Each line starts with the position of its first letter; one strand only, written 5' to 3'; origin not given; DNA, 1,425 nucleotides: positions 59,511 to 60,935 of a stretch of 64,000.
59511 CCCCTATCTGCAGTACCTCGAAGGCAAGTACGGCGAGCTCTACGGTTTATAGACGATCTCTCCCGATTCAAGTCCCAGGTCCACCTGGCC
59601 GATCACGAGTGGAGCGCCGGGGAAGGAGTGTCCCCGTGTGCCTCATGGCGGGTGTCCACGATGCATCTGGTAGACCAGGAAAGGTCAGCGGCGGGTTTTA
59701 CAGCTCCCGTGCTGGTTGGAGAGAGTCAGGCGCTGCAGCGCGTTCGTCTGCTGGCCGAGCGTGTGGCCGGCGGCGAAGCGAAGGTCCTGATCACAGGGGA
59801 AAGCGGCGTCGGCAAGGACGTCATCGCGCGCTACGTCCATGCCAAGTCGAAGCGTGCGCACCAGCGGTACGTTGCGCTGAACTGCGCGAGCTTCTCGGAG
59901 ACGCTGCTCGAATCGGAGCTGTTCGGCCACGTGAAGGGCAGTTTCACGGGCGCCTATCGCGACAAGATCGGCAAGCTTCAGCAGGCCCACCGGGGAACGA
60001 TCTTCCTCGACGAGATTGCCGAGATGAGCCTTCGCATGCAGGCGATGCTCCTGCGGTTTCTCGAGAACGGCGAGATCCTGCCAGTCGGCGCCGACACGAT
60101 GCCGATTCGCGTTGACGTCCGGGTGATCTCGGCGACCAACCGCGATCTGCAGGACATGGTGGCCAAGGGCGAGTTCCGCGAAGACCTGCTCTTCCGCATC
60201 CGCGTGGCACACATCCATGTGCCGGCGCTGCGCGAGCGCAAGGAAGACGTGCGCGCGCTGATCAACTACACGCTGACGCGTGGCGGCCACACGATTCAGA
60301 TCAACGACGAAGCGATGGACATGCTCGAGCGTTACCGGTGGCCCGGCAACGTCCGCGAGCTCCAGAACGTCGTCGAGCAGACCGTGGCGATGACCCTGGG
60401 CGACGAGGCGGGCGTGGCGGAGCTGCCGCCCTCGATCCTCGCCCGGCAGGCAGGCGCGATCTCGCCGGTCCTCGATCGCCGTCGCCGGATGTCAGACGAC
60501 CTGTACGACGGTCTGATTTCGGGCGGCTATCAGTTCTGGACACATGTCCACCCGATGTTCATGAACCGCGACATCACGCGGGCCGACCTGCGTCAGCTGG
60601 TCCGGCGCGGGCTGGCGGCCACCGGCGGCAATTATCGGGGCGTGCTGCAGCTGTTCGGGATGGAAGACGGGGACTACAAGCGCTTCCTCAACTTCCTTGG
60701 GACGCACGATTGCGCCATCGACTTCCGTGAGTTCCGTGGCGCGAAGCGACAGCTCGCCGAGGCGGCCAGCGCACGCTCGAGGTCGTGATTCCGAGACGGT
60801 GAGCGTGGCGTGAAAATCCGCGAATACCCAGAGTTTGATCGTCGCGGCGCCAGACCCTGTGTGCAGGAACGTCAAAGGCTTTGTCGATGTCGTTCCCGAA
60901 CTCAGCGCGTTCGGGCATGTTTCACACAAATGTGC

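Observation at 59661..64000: Sensor-less sigma-54 activator followed by PilZ, TPR-zinc-peptidase and an anchored Gly/Pro-rich protein: candidate c-di-GMP-to-sigma-54 control module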

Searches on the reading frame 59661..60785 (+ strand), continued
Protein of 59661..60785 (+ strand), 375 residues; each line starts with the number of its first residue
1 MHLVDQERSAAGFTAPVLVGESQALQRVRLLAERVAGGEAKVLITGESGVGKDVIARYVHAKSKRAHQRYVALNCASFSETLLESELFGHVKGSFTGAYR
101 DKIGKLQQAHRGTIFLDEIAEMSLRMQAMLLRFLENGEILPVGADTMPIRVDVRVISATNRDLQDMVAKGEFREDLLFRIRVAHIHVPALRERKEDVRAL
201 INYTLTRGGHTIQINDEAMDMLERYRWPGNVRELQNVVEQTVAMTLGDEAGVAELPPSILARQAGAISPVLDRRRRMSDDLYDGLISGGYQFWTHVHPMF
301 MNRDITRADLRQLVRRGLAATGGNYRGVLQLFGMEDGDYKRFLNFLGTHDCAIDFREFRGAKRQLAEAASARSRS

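Call 88: search_solved_structures(query=window:59661-60785:+, max_evalue=1e-50, show_alignments=5)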
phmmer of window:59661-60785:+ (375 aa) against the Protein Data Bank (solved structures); distinct sequences matched with E-value up to 1e-50: 24.
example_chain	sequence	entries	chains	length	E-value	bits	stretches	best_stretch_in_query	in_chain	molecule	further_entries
6iy8_A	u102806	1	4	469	9.8e-64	219.2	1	19-249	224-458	Positive regulator CapR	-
9qq6_C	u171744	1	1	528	1.4e-63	218.7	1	8-245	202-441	Nif-specific regulatory protein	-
6jdi_A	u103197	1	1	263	8.8e-61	209.5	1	17-257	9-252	Nitrogen assimilation regulatory protein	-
1ojl_A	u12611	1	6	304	1.3e-60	208.9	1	18-274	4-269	TRANSCRIPTIONAL REGULATORY PROTEIN ZRAR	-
5ep2_A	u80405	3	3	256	3.2e-60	207.7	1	19-261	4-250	Putative repressor protein luxO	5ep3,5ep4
5ep0_A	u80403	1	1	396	3.3e-60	207.6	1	9-261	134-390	Putative repressor protein luxO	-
5ep1_A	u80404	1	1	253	3.3e-60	207.6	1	19-261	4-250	Putative repressor protein luxO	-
7ejw_C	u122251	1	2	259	4.3e-60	207.3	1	17-257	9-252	Transcriptional regulator FleQ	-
6j7e_A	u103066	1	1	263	4.4e-60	207.2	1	17-257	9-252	Nitrogen assimilation regulatory protein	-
5exp_A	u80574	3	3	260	5.5e-60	206.9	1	18-257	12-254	Transcriptional regulator FleQ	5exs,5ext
6jdl_A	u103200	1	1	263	1.2e-59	205.8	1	17-257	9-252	Nitrogen assimilation regulatory protein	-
5exx_A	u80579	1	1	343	1.2e-59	205.8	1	18-258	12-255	Transcriptional regulator FleQ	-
8pb9_D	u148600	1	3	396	1.3e-59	205.7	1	17-257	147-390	Transcriptional regulator FleQ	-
8p53_C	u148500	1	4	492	2e-59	205.1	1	17-258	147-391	Transcriptional regulator FleQ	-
3dzd_A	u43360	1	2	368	9.8e-59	202.8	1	18-247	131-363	Transcriptional regulator (NtrC family)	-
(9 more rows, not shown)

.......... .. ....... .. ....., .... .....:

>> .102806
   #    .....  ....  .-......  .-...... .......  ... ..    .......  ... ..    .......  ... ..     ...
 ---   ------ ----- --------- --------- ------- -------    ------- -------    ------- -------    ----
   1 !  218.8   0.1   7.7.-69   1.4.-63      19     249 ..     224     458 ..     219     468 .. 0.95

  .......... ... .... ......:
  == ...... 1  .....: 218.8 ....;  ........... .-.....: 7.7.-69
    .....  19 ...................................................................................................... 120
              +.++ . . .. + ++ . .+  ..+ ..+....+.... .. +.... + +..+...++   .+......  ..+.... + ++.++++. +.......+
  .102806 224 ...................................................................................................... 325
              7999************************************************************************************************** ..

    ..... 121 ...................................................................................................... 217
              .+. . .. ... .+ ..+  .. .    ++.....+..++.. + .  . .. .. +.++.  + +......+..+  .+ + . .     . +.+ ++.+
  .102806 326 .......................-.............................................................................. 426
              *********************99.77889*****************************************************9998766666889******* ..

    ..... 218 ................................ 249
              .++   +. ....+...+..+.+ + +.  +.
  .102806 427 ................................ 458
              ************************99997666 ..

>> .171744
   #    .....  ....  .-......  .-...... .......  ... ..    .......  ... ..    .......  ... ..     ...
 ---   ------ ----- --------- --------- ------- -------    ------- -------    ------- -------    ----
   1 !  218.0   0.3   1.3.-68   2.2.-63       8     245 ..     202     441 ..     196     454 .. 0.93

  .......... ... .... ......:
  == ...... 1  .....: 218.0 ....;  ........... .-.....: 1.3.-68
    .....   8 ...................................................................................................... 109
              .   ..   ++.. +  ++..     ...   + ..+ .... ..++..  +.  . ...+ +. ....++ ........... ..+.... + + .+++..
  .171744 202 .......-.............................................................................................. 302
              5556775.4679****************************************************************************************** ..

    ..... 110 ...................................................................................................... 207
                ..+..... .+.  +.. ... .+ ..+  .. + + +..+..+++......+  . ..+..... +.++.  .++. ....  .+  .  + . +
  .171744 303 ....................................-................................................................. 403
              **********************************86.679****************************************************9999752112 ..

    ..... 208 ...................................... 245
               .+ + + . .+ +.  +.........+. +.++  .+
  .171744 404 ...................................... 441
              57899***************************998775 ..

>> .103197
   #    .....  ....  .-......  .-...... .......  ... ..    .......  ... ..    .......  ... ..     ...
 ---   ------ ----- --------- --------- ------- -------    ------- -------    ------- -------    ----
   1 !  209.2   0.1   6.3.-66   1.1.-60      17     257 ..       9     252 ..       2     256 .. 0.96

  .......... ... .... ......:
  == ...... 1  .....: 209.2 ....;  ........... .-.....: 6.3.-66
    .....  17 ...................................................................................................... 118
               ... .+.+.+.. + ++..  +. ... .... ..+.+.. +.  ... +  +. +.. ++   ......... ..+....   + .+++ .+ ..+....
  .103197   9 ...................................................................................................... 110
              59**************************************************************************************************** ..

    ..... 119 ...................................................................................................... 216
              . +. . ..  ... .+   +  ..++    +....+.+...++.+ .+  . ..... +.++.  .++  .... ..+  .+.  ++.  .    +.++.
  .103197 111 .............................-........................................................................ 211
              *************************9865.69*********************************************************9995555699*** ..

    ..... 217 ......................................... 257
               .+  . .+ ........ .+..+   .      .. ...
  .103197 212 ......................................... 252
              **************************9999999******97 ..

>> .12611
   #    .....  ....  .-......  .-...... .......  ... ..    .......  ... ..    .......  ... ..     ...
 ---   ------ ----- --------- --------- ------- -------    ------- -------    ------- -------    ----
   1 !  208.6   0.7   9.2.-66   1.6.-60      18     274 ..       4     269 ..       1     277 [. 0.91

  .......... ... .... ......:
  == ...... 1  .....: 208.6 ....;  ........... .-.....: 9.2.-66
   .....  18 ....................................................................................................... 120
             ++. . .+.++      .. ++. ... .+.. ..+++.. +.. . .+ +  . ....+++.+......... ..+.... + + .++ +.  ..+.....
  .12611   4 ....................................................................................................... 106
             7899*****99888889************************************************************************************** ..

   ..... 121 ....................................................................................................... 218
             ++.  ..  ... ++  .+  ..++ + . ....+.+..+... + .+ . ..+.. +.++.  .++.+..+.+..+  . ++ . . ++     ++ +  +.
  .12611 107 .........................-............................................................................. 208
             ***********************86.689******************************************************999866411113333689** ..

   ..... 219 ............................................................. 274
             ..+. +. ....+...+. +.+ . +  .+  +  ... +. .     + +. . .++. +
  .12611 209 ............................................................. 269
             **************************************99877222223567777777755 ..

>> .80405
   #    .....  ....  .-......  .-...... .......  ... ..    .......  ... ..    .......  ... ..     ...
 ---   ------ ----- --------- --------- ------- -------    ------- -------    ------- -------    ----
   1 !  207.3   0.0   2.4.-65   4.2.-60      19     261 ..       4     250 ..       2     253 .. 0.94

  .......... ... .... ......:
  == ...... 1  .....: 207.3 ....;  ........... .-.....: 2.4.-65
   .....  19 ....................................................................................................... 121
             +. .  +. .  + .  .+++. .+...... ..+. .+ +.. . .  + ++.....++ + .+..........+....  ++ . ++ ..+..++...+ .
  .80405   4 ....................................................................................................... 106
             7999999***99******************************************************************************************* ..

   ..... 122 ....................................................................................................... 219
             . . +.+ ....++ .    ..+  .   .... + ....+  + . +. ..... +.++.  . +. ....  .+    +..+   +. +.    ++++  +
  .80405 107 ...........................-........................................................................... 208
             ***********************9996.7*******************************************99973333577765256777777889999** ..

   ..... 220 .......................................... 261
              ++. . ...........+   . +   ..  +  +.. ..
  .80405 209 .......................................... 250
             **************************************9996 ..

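Call 93: search_protein_families(library=ncbifam, proteins=[L019:7284-8312:-, L021:7159-8172:-, L020:8073-8738:-], max_evalue=0.01)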
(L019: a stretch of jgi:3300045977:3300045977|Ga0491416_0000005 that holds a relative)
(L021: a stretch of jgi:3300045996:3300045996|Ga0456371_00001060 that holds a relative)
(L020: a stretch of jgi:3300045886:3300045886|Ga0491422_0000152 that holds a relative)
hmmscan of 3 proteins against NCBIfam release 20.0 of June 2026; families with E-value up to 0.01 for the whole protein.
L019:7284-8312:- (343 aa): 4 families
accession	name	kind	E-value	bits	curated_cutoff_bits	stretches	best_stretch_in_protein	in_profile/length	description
TIGR02595.1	PEP_CTERM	domain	0.00028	21.5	16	1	315-337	1-23/24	PEP-CTERM sorting domain-containing protein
NF038125.1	PEP_CTERM_THxN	subfamily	0.0083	15.7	85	0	311-337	220-245/246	THxN family PEP-CTERM protein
NF041927.1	Xrt_dep_XDP1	equivalog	0.0084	16.1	125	0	309-335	213-240/242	exosortase-dependent surface protein XDP1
NF038129.1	PEP_NF038129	equivalog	0.0084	16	65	1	312-336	168-192/194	NF038129 family PEP-CTERM protein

L021:7159-8172:- (338 aa): 1 family
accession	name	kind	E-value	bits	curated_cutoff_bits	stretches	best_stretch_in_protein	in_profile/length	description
TIGR02595.1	PEP_CTERM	domain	0.0024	18.6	16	1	306-331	1-23/24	PEP-CTERM sorting domain-containing protein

L020:8073-8738:- (222 aa): 6 families
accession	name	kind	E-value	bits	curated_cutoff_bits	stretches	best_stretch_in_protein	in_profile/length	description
NF038129.1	PEP_NF038129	equivalog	1.5e-05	25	65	1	181-209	166-194/194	NF038129 family PEP-CTERM protein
NF033554.9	floc_PepA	equivalog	5.2e-05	23.2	80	1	185-209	236-260/261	flocculation-associated PEP-CTERM protein PepA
NF041538.1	PEP_EDSA_1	subfamily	0.00011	21.9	100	1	186-209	284-307/307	EDSAP-1 family PEP-CTERM protein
TIGR02595.1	PEP_CTERM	domain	0.00014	22.4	16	1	186-209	1-24/24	PEP-CTERM sorting domain-containing protein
NF038125.1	PEP_CTERM_THxN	subfamily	0.0006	19.5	85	1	185-208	222-245/246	THxN family PEP-CTERM protein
NF041927.1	Xrt_dep_XDP1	equivalog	0.00065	19.7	125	1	180-209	214-242/242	exosortase-dependent surface protein XDP1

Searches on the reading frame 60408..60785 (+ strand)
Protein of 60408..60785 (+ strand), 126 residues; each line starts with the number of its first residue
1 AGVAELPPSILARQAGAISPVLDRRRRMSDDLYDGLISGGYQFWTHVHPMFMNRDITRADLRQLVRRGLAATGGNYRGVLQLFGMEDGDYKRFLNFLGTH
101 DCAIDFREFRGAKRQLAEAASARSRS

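Call 27: find_related_loci(query=window:60408-60785:+, collection=genome_contigs, flank=10000)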
Query window:60408-60785:+ (126 aa) in genome_contigs; peptide patterns used: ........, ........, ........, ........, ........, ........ (x = any residue, [..] = any of these).
211 stretches matched a pattern; 3 encode a relative of the query (tblastn E <= 1e-3); 3 distinct loci.
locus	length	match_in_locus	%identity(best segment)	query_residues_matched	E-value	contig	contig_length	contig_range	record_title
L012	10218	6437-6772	64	2-113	1e-45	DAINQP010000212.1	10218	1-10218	MAG TPA_asm: Vicinamibacterales bacterium isolate CTOTU21637 NODE_2725_length_10218_cov_5.994391, whole genome shotgun s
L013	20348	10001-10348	57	8-126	1e-42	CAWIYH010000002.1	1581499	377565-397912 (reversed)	MAG: uncultured Acidobacteriota bacterium isolate MFD04944.bin.1.167 genome assembly, contig: contig_35229, whole genome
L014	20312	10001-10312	56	18-126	2e-38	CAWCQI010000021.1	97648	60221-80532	MAG: uncultured Acidobacteriota bacterium isolate MFD05176.bin.2.32 genome assembly, contig: contig_19344, whole genome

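Call 86: search_solved_structures(query=window:60477-60785:+, max_evalue=10, show_alignments=3)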
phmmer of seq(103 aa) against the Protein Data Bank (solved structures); distinct sequences matched with E-value up to 10: 7.
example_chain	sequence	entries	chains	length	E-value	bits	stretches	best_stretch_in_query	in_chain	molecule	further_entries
3f85_A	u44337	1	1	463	0.013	18.8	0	44-69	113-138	homo trimeric fusion of CFA/I fimbrial subunits B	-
9fqr_3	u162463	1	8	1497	0.33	14.4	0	59-89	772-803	EF-hand calcium binding domain 6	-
7rro_t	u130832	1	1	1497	0.34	14.3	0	59-89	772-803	EFCAB6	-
9cpb_3H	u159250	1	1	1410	0.38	14.2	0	59-89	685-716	EF-hand calcium binding domain 6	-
3f84_A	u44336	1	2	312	1.1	12.6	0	44-69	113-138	CFA/I fimbrial subunit B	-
1kso_A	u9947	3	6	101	1.9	11.9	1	63-86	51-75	S100 CALCIUM-BINDING PROTEIN A3 | Protein S100-A3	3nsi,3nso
3nsk_A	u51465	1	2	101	2.3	11.7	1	63-86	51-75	Protein S100-A3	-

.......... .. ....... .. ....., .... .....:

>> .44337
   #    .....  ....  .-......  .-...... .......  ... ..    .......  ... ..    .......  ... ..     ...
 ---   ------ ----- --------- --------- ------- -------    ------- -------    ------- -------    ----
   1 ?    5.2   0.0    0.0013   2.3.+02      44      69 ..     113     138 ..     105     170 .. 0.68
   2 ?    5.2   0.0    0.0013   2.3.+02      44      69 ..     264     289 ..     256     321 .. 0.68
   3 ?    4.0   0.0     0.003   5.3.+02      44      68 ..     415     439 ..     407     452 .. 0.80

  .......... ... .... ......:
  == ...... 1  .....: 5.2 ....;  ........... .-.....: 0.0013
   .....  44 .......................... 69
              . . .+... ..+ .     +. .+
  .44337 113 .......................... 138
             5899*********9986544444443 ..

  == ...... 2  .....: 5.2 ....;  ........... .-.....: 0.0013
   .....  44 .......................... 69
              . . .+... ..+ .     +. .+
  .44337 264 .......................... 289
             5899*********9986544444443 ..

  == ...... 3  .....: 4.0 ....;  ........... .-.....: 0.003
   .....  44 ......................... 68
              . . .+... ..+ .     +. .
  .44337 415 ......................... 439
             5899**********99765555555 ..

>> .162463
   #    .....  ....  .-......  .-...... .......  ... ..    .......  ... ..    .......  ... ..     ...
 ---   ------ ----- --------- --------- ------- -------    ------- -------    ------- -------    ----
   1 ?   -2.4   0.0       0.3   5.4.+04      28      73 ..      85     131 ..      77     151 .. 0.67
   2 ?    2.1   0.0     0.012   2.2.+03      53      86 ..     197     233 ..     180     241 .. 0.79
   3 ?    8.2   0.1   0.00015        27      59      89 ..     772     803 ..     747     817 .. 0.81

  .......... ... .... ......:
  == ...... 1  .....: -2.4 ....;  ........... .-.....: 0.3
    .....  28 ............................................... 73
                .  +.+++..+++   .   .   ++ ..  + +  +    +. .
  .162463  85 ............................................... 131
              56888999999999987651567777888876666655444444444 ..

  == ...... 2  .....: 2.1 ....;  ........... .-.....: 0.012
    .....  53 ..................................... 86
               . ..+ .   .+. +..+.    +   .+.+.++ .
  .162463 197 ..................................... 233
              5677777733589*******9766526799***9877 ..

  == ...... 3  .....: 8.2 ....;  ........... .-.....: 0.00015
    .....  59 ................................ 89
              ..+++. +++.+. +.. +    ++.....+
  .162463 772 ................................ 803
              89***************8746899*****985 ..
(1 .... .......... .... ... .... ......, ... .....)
